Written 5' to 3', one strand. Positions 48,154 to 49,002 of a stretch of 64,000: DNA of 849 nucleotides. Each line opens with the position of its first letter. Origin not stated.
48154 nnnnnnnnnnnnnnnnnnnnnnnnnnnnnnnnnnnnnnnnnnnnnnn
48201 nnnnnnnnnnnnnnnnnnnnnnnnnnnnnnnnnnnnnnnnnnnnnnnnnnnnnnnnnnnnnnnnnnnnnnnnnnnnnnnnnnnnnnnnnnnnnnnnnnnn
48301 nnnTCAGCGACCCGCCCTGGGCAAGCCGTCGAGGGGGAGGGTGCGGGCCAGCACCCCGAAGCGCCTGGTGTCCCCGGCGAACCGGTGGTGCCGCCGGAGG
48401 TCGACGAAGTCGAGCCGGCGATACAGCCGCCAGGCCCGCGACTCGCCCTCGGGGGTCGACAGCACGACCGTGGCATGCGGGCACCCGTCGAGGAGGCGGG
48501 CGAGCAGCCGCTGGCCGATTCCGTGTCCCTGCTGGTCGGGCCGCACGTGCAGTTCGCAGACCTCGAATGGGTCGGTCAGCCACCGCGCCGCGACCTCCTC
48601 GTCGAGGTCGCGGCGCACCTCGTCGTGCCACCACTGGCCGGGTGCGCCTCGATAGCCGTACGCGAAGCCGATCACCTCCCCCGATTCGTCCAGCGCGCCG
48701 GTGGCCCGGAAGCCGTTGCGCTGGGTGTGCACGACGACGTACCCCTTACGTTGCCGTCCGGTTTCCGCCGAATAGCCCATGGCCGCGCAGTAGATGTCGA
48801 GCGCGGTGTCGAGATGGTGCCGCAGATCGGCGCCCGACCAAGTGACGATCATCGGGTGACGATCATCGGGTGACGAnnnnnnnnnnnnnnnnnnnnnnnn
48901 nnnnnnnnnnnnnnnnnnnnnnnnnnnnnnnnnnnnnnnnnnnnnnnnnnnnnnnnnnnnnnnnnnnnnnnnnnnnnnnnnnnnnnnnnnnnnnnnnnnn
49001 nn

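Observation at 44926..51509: Second carotenoid locus: tailoring operon consistent with a glycosylated, acylated and oxygenated carotenoid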

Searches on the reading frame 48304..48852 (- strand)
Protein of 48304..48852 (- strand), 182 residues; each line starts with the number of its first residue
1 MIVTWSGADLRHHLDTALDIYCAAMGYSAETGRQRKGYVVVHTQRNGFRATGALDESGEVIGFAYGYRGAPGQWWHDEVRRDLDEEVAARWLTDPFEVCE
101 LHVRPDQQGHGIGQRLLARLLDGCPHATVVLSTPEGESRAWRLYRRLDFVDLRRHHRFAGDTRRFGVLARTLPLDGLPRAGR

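Call 6: search_protein_families(library=pfam, proteins=[window:48304-48852:-], max_evalue=0.01)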
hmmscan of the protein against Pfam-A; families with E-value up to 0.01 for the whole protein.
window:48304-48852:- (182 aa): 4 families
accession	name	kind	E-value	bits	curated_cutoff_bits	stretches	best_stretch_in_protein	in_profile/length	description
PF00583.31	Acetyltransf_1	-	2.6e-08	34.6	20.7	1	50-149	37-116/116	Acetyltransferase (GNAT) family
PF13508.13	Acetyltransf_7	-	1.1e-07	32.6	27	1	87-150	28-83/84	Acetyltransferase (GNAT) domain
PF13673.13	Acetyltransf_10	-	2.7e-05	24.6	23.6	1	94-160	50-118/128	Acetyltransferase (GNAT) domain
PF08445.16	FR47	-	0.0089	16.4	22.1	0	97-153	23-81/86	FR47-like protein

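Call 7: search_protein_families(library=ncbifam, proteins=[window:48304-48852:-], max_evalue=0.01)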
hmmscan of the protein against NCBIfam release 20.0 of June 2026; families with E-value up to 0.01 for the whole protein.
window:48304-48852:- (182 aa): 3 families
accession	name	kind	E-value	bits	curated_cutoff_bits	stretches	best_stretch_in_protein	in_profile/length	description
TIGR01575.1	rimI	equivalog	3.5e-07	30.4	86.4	1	94-158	54-121/132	ribosomal protein S18-alanine N-acetyltransferase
NF007025.1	PRK09491.1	equivalog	0.0009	19.2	173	1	98-156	65-128/145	ribosomal protein S18-alanine N-acetyltransferase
TIGR03448.1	mycothiol_MshD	equivalog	0.0067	15.8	163.1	0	97-155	230-291/294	mycothiol synthase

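Call 33: search_solved_structures(query=window:48304-48852:-, max_evalue=0.01, show_alignments=2)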
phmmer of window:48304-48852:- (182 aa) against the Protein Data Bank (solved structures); distinct sequences matched with E-value up to 0.01: 0.
